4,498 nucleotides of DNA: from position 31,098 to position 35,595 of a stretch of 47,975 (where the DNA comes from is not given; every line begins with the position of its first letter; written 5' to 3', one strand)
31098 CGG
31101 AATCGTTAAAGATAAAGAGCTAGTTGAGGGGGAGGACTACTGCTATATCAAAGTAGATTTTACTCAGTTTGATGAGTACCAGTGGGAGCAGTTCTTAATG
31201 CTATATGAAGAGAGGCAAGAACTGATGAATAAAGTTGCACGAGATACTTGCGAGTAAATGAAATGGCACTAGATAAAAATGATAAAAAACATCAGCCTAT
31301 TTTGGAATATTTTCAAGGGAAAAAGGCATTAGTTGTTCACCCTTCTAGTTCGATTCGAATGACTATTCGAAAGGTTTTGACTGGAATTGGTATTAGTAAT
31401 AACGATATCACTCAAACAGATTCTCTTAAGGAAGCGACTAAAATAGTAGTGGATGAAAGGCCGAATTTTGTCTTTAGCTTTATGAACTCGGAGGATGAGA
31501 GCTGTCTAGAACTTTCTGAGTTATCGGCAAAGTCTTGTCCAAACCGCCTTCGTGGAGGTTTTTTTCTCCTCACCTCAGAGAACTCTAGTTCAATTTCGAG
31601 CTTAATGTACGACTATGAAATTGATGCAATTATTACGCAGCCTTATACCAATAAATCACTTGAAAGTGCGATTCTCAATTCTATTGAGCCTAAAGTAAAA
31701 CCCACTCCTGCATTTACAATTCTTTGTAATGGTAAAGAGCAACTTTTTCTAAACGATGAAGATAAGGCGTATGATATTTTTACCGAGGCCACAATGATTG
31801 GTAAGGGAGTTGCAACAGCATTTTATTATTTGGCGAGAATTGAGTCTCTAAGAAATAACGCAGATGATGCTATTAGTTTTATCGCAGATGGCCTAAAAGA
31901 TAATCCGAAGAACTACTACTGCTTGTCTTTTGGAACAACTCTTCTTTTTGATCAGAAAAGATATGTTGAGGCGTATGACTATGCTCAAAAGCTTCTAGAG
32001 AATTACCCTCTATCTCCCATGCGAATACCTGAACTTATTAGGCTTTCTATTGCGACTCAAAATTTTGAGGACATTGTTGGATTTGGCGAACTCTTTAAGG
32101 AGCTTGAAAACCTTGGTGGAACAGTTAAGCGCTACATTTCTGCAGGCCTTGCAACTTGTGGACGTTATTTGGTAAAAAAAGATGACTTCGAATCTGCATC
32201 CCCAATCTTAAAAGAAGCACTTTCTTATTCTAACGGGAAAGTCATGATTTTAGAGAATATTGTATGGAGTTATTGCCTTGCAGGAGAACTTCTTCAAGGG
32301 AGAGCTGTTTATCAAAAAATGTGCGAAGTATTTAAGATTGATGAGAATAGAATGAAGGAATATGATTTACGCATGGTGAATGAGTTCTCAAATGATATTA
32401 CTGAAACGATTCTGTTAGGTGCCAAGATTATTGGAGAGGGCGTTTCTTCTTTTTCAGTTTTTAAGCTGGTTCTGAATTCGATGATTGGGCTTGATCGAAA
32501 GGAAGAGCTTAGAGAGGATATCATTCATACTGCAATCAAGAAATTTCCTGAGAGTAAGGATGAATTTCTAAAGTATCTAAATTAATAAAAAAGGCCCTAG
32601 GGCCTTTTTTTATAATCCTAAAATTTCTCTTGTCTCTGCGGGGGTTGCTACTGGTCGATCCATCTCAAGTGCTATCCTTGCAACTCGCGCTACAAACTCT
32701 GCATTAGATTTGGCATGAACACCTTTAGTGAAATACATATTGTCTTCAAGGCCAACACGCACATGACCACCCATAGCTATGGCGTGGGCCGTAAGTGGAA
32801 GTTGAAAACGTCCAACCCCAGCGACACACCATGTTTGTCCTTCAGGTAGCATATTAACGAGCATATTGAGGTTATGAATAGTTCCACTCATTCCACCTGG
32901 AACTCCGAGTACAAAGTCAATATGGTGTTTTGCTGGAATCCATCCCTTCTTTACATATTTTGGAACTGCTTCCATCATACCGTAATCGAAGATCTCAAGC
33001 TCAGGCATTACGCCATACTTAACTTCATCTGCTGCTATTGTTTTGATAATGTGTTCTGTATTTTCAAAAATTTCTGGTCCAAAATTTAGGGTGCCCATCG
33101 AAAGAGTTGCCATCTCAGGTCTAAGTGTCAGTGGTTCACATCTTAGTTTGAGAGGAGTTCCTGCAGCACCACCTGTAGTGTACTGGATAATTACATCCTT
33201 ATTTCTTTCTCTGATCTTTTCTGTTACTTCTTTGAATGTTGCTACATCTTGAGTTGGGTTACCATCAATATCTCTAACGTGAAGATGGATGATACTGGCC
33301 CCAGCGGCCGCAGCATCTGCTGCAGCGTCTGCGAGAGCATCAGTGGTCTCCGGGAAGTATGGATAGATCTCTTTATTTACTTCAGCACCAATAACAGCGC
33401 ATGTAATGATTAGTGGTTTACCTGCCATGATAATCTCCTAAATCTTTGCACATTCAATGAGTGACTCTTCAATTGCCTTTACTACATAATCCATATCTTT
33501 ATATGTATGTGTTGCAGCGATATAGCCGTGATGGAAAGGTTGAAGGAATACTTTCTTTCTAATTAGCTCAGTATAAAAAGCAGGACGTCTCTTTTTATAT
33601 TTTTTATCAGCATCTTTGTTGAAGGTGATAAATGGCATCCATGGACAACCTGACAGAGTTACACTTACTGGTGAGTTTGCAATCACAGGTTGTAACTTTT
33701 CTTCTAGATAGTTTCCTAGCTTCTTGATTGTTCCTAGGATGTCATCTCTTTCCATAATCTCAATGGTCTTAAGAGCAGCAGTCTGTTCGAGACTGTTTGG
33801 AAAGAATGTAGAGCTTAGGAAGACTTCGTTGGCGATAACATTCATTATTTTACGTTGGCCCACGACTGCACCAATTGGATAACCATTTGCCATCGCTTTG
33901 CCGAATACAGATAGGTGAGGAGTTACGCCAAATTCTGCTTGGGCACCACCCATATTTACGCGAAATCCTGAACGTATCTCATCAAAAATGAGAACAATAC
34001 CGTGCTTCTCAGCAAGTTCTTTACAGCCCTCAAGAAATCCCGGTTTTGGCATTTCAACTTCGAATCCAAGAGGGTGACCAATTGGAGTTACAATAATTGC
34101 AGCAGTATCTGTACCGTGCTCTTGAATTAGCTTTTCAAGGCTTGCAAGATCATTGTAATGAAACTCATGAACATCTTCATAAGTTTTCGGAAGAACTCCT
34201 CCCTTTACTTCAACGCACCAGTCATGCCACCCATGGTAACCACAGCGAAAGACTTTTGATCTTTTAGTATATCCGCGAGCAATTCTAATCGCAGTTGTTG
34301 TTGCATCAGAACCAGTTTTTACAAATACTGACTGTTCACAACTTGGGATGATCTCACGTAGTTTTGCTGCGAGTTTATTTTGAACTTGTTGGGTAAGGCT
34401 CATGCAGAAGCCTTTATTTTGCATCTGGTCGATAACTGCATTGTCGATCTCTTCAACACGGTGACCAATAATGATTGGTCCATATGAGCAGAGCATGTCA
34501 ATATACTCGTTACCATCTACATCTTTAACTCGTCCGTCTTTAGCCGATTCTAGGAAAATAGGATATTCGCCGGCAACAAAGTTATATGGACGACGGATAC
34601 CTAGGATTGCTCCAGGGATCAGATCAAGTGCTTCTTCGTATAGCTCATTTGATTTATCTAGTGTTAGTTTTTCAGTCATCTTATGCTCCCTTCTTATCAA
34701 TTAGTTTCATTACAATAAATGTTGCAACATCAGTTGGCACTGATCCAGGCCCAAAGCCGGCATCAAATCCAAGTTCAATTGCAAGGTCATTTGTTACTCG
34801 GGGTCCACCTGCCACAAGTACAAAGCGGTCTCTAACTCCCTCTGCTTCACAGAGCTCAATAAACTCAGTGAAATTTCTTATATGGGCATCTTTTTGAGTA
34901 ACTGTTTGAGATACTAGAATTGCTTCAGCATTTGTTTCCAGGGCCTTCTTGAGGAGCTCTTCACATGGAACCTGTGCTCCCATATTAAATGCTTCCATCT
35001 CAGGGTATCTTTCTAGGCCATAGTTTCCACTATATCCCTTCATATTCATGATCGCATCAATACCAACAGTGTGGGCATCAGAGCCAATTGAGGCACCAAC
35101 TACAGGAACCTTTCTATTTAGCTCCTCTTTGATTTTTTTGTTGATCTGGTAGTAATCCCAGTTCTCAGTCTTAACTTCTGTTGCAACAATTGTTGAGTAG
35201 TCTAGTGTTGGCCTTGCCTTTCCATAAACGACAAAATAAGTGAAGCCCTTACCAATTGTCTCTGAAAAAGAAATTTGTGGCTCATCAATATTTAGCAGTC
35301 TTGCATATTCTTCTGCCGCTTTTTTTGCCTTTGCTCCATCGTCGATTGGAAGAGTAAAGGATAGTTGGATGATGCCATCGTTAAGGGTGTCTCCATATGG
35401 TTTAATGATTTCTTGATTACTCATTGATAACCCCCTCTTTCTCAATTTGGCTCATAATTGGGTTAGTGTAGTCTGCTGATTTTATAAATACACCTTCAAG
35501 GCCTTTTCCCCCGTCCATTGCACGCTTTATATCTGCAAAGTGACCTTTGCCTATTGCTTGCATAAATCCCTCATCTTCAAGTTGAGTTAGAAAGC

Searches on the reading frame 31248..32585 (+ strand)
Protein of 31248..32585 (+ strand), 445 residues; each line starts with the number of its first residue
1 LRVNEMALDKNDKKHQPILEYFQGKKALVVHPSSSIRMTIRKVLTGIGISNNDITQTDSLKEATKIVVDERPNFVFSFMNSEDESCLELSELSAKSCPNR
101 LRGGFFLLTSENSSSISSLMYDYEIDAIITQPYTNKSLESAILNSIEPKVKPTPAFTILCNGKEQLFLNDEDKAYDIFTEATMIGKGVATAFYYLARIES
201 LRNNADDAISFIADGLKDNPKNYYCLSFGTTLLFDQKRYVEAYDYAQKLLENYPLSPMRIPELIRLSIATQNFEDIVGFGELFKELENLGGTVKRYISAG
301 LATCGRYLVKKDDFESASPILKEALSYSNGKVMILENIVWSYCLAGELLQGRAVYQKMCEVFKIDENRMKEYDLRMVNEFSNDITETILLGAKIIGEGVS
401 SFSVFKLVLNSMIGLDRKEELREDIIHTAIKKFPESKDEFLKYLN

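Call 14: search_protein_families(library=pfam, proteins=[window:31248-32585:+], max_evalue=0.001)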
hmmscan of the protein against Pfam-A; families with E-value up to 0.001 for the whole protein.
window:31248-32585:+ (445 aa): 3 families
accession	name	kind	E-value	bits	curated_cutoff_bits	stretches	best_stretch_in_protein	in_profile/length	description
PF14559.12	TPR_19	-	1.5e-06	28.8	25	0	170-221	6-57/68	Tetratricopeptide repeat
PF13428.12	TPR_14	-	2.1e-05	25.2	23.5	0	232-262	10-40/44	Tetratricopeptide repeat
PF07719.23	TPR_2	-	0.0003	21.1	27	0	232-254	10-32/34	Tetratricopeptide repeat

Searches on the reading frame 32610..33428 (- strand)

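Call 14: search_protein_families(library=pfam, proteins=[window:32610-33428:-], max_evalue=0.001)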
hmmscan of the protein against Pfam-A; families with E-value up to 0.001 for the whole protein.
window:32610-33428:- (272 aa): 1 family
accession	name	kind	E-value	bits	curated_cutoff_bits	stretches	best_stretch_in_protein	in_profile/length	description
PF05853.18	BKACE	-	1.3e-97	326.9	24.8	1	5-272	1-274/274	beta-keto acid cleavage enzyme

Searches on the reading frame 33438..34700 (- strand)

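Call 14: search_protein_families(library=pfam, proteins=[window:33438-34700:-], max_evalue=0.001)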
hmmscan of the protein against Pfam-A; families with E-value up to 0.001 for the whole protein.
window:33438-34700:- (420 aa): 2 families
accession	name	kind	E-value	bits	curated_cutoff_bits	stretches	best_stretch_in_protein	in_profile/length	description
PF00202.27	Aminotran_3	-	1.6e-54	185.6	30.5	1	46-391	9-376/403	Aminotransferase class-III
PF00155.27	Aminotran_1_2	-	5.6e-06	26.2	19.7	1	102-410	43-361/361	Aminotransferase class I and II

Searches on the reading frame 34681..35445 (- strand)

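Call 14: search_protein_families(library=pfam, proteins=[window:34681-35445:-], max_evalue=0.001)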
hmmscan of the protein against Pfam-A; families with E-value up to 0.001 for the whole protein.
window:34681-35445:- (254 aa): 2 families
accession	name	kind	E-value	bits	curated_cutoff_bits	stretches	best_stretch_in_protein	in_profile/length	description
PF16554.10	OAM_dimer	-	6.6e-26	91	25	1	13-87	1-75/78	Dimerisation domain of d-ornithine 4,5-aminomutase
PF02310.24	B12-binding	-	1.4e-11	44.8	32.1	1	115-236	3-115/121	B12 binding domain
